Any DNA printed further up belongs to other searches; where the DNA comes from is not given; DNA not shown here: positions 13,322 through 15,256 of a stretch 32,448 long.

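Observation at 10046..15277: Low-GC island made only of three GT-C-type membrane glycosyltransferase genes inside a conserved dapBA-rnj-ftsK block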

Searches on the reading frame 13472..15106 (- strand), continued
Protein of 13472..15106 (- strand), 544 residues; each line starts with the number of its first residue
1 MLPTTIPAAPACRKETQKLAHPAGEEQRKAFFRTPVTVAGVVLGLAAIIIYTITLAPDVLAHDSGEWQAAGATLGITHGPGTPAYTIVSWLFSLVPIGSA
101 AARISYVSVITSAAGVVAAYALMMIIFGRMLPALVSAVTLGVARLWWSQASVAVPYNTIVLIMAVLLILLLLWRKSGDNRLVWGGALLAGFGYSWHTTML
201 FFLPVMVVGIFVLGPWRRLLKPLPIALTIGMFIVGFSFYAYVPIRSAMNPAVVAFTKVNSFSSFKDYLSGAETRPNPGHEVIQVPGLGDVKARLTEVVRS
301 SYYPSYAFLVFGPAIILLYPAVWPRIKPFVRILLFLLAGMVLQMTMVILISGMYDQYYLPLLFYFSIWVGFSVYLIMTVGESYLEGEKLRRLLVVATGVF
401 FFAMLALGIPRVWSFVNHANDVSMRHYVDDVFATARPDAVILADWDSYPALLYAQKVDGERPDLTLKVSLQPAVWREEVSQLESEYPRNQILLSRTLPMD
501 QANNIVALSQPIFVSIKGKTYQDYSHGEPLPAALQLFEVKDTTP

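Call 44: predict_structure(alignment_id=A1)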
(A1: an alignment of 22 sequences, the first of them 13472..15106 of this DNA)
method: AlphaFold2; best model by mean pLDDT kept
length: 544 residues; sequences in the alignment: 22
mean_pLDDT: 82.2   pTM: 0.85
mean pLDDT of the five models: 82.2, 81.8, 79.9, 78.6, 78.2
residues with pLDDT >= 90: 271; 70-90: 160; 50-70: 54; < 50: 59
segments of 3 or more residues with pLDDT < 50: 1-3, 7-9, 13-15, 17-22, 243-258, 268-282, 520-527
pLDDT, mean of each block of 10 residues (from residue 1): 47 48 64 89 97 93 83 65 84 91 94 98 97 97 90 89 98 95 96 87 94 90 95 87 42 44 55 39 61 72 82 91 94 96 83 65 94 96 90 95 91 87 94 96 87 91 86 76 89 86 86 75 48 89 56
secondary structure, 60 per line:
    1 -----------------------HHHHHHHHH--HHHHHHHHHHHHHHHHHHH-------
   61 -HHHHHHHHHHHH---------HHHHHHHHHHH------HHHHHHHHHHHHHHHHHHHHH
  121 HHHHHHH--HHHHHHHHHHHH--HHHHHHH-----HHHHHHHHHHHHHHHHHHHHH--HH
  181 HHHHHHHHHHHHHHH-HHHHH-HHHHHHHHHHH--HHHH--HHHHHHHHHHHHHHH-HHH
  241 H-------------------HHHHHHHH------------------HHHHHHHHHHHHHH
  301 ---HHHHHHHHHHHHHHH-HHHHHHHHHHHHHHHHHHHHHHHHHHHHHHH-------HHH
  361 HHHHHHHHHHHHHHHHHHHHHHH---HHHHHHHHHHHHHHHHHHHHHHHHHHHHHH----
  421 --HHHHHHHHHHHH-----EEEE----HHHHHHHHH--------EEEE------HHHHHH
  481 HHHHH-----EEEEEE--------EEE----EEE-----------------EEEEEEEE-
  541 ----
elements in order: H24-32 H35-53 H62-73 H83-93 H100-127 H130-141 H144-150 H156-176 H179-195 H197-201 H203-213 H216-219 H222-236 H238-241 H261-268 H287-300 H304-318 H320-350 H358-383 H387-416 H423-434 E440-443 H448-456 E465-468 H475-485 E491-496 E505-507 E512-514 E532-539

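Call 48: fold_search(model_id=the predicted structure, library=pdb)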
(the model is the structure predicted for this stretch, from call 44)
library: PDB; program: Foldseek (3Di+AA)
matches with E <= 10: 398; with E <= 0.001: 25
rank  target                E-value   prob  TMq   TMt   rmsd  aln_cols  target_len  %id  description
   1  6gxc_A                1.0e-08  1.00  0.52  0.42  12.5       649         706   12  Bacterial oligosaccharyltransferase PglB in complex with an inhibitory peptide and a reactive lipid-linked oligosaccha (released 2018-11-14)
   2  5ogl_A                3.1e-08  1.00  0.52  0.41  12.6       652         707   12  Structure of bacterial oligosaccharyltransferase PglB in complex with an acceptor peptide and an lipid-linked oligosac (released 2017-10-25)
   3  8age_A                2.1e-07  1.00  0.52  0.45  11.0       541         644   14  Structure of yeast oligosaccharylransferase complex with acceptor peptide bound (released 2022-12-07)
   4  3rce_A                4.6e-07  1.00  0.55  0.45  12.7       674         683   11  Bacterial oligosaccharyltransferase PglB (released 2011-06-15)
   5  5ezm                  7.1e-07  1.00  0.55  0.56   9.4       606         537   12  Crystal Structure of ArnT from Cupriavidus metallidurans in the apo state (released 2016-02-17)
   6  8pn9_A                8.1e-07  1.00  0.52  0.44  13.0       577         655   12  Structure of human oligosaccharyltransferase OST-A complex bound to NGI-1 (released 2024-05-08)
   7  7oci_F                8.5e-07  1.00  0.50  0.44  11.9       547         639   11  Cryo-EM structure of yeast Ost6p containing oligosaccharyltransferase complex (released 2022-02-16)
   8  8agb_A                1.2e-06  1.00  0.54  0.47  10.3       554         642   11  Structure of yeast oligosaccharylransferase complex with lipid-linked oligosaccharide bound (released 2022-12-07)
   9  5f15                  1.6e-06  1.00  0.55  0.56   7.6       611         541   11  Crystal Structure of ArnT from Cupriavidus metallidurans bound to Undecaprenyl phosphate (released 2016-02-17)
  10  9s6t_A                1.9e-06  1.00  0.45  0.50  10.8       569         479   11  Ternary cryo-EM structure of chicken ALG12 with Dol25-PP-GlcNAc2Man7, Dol25-P-Man, and Fab (released 2026-03-18)
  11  6ezn_F                2.3e-06  1.00  0.51  0.44  11.8       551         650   13  Cryo-EM structure of the yeast oligosaccharyltransferase (OST) complex (released 2018-01-17)
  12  6s7o_A                2.3e-06  1.00  0.50  0.43  13.7       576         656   13  Cryo-EM structure of human oligosaccharyltransferase complex OST-A (released 2019-12-18)
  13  8b6l_I                7.4e-06  1.00  0.48  0.40  14.5       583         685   13  Subtomogram average of the human Sec61-TRAP-OSTA-translocon (released 2022-12-07)
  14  9s6s_A                8.4e-06  1.00  0.56  0.56   8.2       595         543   10  Ternary cryo-EM structure of human ALG9 with Dol25-PP-GlcNAc2Man6, Dol25-P-Man and Fab (released 2026-03-18)
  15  9n9j_I                1.0e-05  1.00  0.48  0.39  14.7       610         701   13  Structure of a GRP94 folding intermediate engaged with a CCDC134- and FKBP11-bound secretory translocon (released 2025-11-19)
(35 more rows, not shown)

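Call 51: find_encoding_contigs(protein=P0047, flank=10000, max_places=3)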
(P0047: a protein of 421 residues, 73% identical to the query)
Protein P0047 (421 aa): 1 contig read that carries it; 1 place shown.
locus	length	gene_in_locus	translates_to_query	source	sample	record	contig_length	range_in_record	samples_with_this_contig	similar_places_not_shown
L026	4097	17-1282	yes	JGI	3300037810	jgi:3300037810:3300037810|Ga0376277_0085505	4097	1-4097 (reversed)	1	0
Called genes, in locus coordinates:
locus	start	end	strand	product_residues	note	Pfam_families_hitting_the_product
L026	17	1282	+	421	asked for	-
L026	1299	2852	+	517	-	PF11028:TMEM260_N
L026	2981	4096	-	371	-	?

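Call 52: find_encoding_contigs(protein=P0069, flank=10000, max_places=3)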
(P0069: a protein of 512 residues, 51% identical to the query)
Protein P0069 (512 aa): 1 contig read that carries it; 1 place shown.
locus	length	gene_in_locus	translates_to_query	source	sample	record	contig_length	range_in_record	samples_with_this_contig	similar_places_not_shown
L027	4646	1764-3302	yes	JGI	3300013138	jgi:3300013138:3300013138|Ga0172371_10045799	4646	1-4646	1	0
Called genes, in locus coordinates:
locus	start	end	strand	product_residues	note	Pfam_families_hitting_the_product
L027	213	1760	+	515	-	PF11028:TMEM260_N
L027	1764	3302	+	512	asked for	PF11028:TMEM260_N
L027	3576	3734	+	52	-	-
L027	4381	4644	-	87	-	?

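Call 54: search_protein_families(library=pfam, proteins=[L026:2981-4096:-, L027:4381-4644:-], max_evalue=0.01)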
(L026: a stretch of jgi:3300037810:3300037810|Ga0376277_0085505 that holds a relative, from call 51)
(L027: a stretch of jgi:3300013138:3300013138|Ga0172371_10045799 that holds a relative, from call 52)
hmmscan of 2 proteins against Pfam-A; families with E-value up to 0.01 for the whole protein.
L026:2981-4096:- (371 aa): 0 families

L027:4381-4644:- (87 aa): 1 family
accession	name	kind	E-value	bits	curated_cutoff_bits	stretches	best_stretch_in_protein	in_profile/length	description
PF00872.24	Transposase_mut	-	5.7e-17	62.1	21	1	1-80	235-314/379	Transposase, Mutator family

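Call 82: search_protein_families(library=pfam, proteins=[L011:6809-8371:-, L011:8828-9673:-, L011:9592-11151:-, L017:2771-3487:+, L017:3686-4213:+, L017:6589-7893:+, L017:8225-11791:+, L015:2480-3190:+, L015:3410-3934:+, L015:6569-7876:+], max_evalue=0.001)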
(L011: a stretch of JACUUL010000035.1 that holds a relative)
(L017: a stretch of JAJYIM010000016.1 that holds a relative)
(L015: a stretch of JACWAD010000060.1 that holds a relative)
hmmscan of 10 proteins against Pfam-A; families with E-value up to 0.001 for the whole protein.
L011:6809-8371:- (520 aa): 1 family
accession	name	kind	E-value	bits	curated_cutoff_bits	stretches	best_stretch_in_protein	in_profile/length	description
PF02386.22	TrkH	-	5.5e-62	210.3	27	1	112-509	59-491/502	Cation transport protein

L011:8828-9673:- (281 aa): 5 families
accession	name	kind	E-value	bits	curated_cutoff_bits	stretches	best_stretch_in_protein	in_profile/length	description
PF02254.24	TrkA_N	-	6.1e-26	91.5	23.8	1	62-177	1-116/116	TrkA-N domain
PF02080.26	TrkA_C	-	8.7e-10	38.8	27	1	207-277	2-70/71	TrkA-C domain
PF13460.12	NAD_binding_10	-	0.00013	22.3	27.2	1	67-158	3-86/184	NAD(P)H-binding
PF03807.23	F420_oxidored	-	0.00017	22.6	21.6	1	62-108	2-50/94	NADP oxidoreductase coenzyme F420-dependent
PF03435.24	Sacchrp_dh_NADP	-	0.00038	21.2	25.1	1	62-107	1-44/129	Saccharopine dehydrogenase NADP binding domain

L011:9592-11151:- (519 aa): 1 family
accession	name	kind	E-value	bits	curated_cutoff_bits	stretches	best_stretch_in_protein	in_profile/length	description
PF02386.22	TrkH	-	1.9e-60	205.2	27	1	111-508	58-491/502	Cation transport protein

L017:2771-3487:+ (238 aa): 1 family
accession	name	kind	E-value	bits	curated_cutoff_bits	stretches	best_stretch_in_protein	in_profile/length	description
PF00687.26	Ribosomal_L1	-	1.5e-70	237.2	32.2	1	32-222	1-198/198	Ribosomal protein L1p/L10e family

L017:3686-4213:+ (175 aa): 1 family
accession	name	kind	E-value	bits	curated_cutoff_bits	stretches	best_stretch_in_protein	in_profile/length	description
PF00466.25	Ribosomal_L10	-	1.6e-25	89.5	22.8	1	1-100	1-100/100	Ribosomal protein L10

L017:6589-7893:+ (434 aa): 2 families
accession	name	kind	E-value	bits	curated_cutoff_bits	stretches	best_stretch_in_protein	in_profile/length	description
PF05048.19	NosD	-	1e-18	68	23.6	2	74-215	23-151/212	Periplasmic copper-binding protein (NosD)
PF13229.12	Beta_helix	-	1.9e-16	60.6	25.9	2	84-213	16-137/158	Right handed beta helix region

L017:8225-11791:+ (1188 aa): 6 families
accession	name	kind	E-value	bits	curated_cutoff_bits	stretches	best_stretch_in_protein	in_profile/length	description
PF00562.33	RNA_pol_Rpb2_6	-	1.4e-134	449.4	23.4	1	632-1043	2-373/373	RNA polymerase Rpb2, domain 6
PF04560.25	RNA_pol_Rpb2_7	-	8.5e-28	97.1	32.1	1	1045-1119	1-85/87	RNA polymerase Rpb2, domain 7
PF04565.21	RNA_pol_Rpb2_3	-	1.3e-26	92.9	21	1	425-493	1-68/68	RNA polymerase Rpb2, domain 3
PF04561.19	RNA_pol_Rpb2_2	-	1.2e-25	90.7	21.7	1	161-335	1-181/190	RNA polymerase Rpb2, domain 2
PF10385.14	RNA_pol_Rpb2_45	-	2.7e-25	88.6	28.2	1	503-570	1-66/66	RNA polymerase beta subunit external 1 domain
PF04563.20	RNA_pol_Rpb2_1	-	3.5e-16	59.8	28.2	1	83-411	41-202/203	RNA polymerase beta subunit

L015:2480-3190:+ (236 aa): 1 family
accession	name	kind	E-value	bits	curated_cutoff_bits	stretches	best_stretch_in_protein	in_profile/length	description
PF00687.26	Ribosomal_L1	-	1.2e-68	231.1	32.2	1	31-220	1-197/198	Ribosomal protein L1p/L10e family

L015:3410-3934:+ (174 aa): 1 family
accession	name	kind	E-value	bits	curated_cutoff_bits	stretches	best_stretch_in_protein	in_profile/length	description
PF00466.25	Ribosomal_L10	-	1.8e-23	83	22.8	1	1-100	1-100/100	Ribosomal protein L10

L015:6569-7876:+ (435 aa): 2 families
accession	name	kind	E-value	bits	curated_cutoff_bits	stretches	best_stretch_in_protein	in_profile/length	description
PF05048.19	NosD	-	2.2e-31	109.4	23.6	2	99-289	17-210/212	Periplasmic copper-binding protein (NosD)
PF13229.12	Beta_helix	-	1.1e-27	97.1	25.9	3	100-257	2-158/158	Right handed beta helix region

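Call 83: search_solved_structures(query=A1, max_evalue=0.001, show_alignments=1)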
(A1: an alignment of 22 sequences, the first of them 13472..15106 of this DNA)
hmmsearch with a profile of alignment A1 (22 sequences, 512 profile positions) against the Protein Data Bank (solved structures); distinct sequences matched with E-value up to 0.001: 1.
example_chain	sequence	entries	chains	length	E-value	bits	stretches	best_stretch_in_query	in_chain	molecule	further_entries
9rql_A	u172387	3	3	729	1.9e-22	82.7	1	13-458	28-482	Protein O-mannosyl-transferase TMEM260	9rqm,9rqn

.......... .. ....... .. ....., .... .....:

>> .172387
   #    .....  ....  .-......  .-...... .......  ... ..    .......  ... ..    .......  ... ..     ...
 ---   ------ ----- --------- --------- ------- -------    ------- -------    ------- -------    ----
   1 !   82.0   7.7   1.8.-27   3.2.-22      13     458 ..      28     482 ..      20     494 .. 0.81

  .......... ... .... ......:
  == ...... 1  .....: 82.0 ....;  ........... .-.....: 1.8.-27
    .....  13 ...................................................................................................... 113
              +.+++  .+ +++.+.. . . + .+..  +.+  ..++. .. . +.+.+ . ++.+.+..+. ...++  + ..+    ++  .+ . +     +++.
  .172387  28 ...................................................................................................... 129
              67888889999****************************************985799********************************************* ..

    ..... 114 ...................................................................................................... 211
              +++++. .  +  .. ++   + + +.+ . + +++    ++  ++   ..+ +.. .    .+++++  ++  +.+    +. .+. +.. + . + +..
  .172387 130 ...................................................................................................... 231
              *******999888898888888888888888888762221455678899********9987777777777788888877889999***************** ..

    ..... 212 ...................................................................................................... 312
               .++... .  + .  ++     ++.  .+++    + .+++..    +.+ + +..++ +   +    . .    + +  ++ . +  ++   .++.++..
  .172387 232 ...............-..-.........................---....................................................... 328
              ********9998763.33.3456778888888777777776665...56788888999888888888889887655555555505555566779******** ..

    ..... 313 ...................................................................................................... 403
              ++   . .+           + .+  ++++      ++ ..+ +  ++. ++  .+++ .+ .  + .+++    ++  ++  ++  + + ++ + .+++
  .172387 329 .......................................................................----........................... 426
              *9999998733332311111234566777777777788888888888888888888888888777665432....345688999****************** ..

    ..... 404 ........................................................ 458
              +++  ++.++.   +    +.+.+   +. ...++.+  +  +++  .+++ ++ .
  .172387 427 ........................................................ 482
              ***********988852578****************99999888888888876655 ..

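Call 90: find_encoding_contigs(protein=P0048, flank=10000, max_places=2)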
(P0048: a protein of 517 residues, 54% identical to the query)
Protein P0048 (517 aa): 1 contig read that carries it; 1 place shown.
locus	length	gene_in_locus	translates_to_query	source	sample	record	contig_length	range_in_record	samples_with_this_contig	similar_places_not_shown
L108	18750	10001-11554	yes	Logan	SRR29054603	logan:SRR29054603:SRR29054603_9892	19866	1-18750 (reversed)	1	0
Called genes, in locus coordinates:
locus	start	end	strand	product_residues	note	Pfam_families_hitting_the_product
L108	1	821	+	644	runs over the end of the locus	?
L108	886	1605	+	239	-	PF01904:DUF72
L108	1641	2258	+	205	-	PF02441:Flavoprotein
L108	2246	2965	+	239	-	PF01209:Ubie_methyltran, PF01135:PCMT, PF13489:Methyltransf_23, PF13847:Methyltransf_31, PF08241:Methyltransf_11, PF08242:Methyltransf_12, PF13649:Methyltransf_25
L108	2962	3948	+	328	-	PF00348:polyprenyl_synt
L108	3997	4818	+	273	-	PF01113:DapB_N, PF05173:DapB_C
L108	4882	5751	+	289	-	PF00701:DHDPS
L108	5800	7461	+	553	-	PF00753:Lactamase_B, PF23023:Anti-Pycsar_Apyc1 (faint), PF12706:Lactamase_B_2, PF22505:RNase_J_b_CASP, PF07521:RMMBL, PF17770:RNase_J_C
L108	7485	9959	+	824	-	PF13491:FtsK_4TM (weak), PF17854:FtsK_alpha, PF01580:FtsK_SpoIIIE, PF01935:DUF87 (faint), PF09397:FtsK_gamma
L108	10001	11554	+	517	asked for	PF11028:TMEM260_N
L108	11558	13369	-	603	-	PF13520:AA_permease_2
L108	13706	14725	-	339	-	PF00586:AIRS, PF02769:AIRS_C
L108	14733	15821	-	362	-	PF01924:HypD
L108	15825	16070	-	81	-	PF01455:HupF_HypC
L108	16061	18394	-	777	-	PF00708:Acylphosphatase, PF07503:zf-HYPF, PF01300:Sua5_yciO_yrdC, PF17788:HypF_C, PF22521:HypF_C_2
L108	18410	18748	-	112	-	?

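Call 94: search_protein_families(library=pfam, proteins=[L003:13260-13607:+, L003:14768-15334:+, L003:14523-14771:+, L003:14194-14430:+], max_evalue=0.01)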
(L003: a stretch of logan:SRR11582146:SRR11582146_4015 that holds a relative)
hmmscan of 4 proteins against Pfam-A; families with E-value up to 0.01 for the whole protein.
L003:13260-13607:+ (115 aa): 0 families

L003:14768-15334:+ (188 aa): 0 families

L003:14523-14771:+ (82 aa): 0 families

L003:14194-14430:+ (78 aa): 0 families
